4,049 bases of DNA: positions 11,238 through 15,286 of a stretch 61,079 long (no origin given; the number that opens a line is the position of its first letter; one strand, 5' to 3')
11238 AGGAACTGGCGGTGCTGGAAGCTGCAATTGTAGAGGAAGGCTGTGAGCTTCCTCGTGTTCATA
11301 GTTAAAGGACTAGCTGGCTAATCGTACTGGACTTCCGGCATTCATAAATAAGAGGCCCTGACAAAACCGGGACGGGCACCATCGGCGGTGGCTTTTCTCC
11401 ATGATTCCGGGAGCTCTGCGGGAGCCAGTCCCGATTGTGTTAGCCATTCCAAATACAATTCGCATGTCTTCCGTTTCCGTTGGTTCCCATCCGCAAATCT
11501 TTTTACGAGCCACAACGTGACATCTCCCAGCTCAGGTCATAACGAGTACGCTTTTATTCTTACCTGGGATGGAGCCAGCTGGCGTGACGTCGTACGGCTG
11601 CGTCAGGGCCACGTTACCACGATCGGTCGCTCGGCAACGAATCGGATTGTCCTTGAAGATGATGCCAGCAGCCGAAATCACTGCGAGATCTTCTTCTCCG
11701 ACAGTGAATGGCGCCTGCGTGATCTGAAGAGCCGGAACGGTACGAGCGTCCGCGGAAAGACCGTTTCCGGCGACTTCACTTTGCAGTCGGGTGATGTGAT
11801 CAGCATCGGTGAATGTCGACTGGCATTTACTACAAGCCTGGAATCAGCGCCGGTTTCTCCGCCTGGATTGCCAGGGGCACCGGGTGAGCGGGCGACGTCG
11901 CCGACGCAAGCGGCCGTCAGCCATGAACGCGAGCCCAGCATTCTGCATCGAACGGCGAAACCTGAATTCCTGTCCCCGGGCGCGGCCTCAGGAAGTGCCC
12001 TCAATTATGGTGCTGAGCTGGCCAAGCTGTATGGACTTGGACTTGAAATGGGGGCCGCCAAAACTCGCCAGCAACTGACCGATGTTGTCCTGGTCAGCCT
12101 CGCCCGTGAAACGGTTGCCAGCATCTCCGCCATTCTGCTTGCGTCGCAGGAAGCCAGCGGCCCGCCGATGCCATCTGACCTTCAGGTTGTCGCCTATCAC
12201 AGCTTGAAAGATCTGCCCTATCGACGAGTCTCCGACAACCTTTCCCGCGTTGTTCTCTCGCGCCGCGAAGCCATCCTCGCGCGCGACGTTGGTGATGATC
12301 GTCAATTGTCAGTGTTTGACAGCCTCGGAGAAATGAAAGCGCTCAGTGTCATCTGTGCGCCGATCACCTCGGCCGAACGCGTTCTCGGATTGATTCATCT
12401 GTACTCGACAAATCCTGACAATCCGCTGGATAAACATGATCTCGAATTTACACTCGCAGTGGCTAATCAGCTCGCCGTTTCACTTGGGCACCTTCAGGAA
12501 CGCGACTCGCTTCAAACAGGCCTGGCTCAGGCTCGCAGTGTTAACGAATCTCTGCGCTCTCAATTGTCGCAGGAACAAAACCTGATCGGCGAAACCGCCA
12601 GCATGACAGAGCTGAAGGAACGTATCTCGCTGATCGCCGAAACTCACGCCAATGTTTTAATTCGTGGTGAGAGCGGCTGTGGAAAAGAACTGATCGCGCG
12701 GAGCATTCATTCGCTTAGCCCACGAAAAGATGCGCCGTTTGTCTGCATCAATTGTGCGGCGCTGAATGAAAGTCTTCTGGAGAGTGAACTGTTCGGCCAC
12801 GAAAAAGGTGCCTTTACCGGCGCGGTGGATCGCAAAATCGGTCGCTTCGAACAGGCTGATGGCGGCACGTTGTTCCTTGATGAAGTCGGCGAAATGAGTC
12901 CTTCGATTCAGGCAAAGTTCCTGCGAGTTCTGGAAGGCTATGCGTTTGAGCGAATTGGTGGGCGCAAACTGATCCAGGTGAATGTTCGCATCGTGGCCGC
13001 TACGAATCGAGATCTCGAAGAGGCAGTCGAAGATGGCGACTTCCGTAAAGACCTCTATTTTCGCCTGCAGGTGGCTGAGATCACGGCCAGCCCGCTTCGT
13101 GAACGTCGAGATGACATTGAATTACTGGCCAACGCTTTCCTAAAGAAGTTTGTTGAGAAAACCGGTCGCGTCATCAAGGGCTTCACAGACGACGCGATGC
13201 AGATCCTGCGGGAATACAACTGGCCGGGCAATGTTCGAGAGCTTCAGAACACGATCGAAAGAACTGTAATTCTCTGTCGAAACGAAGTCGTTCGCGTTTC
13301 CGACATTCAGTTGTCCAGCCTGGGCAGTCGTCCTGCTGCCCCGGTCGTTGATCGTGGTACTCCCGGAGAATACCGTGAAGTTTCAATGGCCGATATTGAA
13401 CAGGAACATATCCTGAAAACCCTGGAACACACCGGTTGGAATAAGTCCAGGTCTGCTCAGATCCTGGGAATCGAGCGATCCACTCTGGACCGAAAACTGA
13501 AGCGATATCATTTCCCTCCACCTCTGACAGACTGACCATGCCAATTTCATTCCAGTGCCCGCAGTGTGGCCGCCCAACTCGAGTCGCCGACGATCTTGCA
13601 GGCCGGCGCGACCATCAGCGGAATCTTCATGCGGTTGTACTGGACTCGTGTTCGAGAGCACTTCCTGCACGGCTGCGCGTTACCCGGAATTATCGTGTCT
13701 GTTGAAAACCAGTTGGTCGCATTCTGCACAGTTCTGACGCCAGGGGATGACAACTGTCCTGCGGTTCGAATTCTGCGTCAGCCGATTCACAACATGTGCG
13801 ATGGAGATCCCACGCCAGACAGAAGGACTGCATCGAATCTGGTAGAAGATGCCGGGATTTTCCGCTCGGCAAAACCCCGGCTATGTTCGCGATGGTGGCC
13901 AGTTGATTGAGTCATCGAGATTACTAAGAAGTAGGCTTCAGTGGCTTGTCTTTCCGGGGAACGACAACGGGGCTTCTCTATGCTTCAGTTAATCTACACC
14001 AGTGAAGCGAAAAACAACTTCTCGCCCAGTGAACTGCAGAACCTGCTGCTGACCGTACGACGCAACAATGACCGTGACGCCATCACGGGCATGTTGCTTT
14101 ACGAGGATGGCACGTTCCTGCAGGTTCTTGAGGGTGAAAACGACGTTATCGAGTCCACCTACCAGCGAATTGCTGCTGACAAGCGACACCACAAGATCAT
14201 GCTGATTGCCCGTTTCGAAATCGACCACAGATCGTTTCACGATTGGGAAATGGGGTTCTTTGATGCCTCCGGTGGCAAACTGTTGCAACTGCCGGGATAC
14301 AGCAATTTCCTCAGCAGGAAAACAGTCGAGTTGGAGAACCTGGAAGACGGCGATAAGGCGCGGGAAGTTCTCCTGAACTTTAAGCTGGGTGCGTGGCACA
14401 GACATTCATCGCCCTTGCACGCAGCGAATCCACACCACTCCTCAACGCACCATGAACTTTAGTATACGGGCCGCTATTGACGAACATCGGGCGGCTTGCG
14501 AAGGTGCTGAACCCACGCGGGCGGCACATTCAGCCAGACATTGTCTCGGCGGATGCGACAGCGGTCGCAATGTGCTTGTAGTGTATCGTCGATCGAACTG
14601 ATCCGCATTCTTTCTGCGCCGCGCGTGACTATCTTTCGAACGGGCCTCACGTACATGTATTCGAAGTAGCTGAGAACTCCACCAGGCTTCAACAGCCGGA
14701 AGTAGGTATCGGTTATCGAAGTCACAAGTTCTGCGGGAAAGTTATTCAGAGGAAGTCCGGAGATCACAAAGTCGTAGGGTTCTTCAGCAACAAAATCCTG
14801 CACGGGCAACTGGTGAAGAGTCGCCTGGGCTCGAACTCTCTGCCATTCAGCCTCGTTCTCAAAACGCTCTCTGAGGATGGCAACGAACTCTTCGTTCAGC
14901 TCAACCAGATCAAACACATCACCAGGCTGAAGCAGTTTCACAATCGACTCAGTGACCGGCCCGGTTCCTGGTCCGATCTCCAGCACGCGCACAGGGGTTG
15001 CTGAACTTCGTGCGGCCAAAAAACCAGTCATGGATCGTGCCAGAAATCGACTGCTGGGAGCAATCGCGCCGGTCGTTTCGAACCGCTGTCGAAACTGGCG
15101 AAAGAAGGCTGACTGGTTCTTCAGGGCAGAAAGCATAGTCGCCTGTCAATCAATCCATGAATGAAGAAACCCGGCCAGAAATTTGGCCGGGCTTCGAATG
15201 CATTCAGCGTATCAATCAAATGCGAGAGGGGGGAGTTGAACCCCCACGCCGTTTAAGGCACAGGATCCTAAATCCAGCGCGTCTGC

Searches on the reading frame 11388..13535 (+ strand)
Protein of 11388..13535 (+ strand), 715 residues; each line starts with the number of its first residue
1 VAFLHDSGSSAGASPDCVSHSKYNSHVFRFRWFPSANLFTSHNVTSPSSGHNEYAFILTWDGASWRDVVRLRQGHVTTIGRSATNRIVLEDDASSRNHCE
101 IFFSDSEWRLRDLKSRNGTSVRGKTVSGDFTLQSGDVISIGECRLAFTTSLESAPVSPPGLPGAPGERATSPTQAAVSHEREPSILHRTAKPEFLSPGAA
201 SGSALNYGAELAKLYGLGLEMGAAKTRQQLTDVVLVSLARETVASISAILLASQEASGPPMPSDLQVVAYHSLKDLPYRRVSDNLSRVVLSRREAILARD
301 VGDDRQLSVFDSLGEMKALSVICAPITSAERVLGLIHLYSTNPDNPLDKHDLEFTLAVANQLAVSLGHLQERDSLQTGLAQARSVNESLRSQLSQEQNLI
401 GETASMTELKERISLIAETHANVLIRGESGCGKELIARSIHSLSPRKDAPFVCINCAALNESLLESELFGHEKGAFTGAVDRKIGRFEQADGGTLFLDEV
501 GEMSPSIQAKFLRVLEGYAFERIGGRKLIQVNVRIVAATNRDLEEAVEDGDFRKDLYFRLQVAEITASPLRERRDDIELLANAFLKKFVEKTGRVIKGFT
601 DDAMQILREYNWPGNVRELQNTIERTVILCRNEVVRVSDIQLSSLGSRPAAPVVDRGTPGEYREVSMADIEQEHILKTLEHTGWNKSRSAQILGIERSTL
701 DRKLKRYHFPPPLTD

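Call 21: search_protein_families(library=pfam, proteins=[window:11388-13535:+], max_evalue=0.001)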
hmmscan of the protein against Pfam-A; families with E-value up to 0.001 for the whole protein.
window:11388-13535:+ (715 aa): 14 families
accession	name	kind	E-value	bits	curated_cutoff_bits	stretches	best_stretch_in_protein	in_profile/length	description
PF00158.32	Sigma54_activat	-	7.9e-71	237.6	20.2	1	399-565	1-167/168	Sigma-54 interaction domain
PF25601.1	AAA_lid_14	-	6.9e-27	93.6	27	1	571-646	1-76/87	AAA+ ATPase lid domain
PF14532.12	Sigma54_activ_2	-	3.8e-23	82.7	25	1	400-569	1-137/138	Sigma-54 interaction domain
PF00498.31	FHA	-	2.1e-18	67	20.7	1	77-141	1-67/67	FHA domain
PF02954.25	HTH_8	-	8e-16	57.9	22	1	667-707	2-42/42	Bacterial regulatory protein, Fis family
PF16697.10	Yop-YscD_cpl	-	1.5e-12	48.1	33.2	1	69-148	12-91/94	Inner membrane component of T3SS, cytoplasmic domain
PF01590.32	GAF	-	9.6e-12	46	22.4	1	228-366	3-133/133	GAF domain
PF13185.12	GAF_2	-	2e-08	35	28.6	1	226-364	3-133/136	GAF domain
PF07728.20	AAA_5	-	4.2e-07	30.5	22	1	422-541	1-123/139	AAA domain (dynein-related subfamily)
PF07724.20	AAA_2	-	8.3e-06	26.4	27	1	421-549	4-133/166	AAA domain (Cdc48 subfamily)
PF00004.35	AAA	-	2.9e-05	25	21.2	1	423-548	1-119/131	ATPase family associated with various cellular activities (AAA)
PF13492.12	GAF_3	-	3.8e-05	24.5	27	1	264-365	33-126/129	GAF domain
PF01078.27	Mg_chelatase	-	0.00021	21.2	20.3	0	410-516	12-131/207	Magnesium chelatase, subunit ChlI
PF15714.11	SpoVT_C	-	0.00052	20.5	27.5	0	271-363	35-124/128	Stage V sporulation protein T C-terminal, transcription factor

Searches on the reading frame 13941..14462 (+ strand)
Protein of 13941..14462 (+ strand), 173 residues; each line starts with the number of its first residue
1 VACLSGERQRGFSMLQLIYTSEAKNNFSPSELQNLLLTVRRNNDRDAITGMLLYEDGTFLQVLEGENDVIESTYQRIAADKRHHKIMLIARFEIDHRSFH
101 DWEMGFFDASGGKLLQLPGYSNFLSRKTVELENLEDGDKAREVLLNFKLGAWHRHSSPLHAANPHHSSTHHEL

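Call 21: search_protein_families(library=pfam, proteins=[window:13941-14462:+], max_evalue=0.001)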
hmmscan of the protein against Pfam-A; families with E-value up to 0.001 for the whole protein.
window:13941-14462:+ (173 aa): 2 families
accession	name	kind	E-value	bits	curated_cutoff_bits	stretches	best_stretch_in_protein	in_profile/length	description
PF04940.18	BLUF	-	3.2e-31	107.7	25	1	14-105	1-92/92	Sensors of blue-light using FAD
PF24787.1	TEX47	-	0.00041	20.5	25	1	34-111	27-110/192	Testis-expressed protein 47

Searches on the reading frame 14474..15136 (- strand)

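Call 21: search_protein_families(library=pfam, proteins=[window:14474-15136:-], max_evalue=0.001)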
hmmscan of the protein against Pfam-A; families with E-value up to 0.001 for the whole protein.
window:14474-15136:- (220 aa): 6 families
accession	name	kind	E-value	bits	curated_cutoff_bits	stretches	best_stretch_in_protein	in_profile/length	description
PF13649.12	Methyltransf_25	-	3.1e-09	37.9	27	1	51-153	1-97/97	Methyltransferase domain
PF08242.18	Methyltransf_12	-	4.1e-08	34.3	30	1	52-155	1-98/98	Methyltransferase domain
PF01209.24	Ubie_methyltran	-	2.6e-06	27.4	20.1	1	45-160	45-154/233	ubiE/COQ5 methyltransferase family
PF08241.18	Methyltransf_11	-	3.6e-06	27.9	21.2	1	52-155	1-93/95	Methyltransferase domain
PF13489.12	Methyltransf_23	-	8.7e-06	26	27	1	42-155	18-114/164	Methyltransferase domain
PF00398.26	RrnaAD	-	1.9e-05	24.3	24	1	50-121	33-101/263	Ribosomal RNA adenine dimethylase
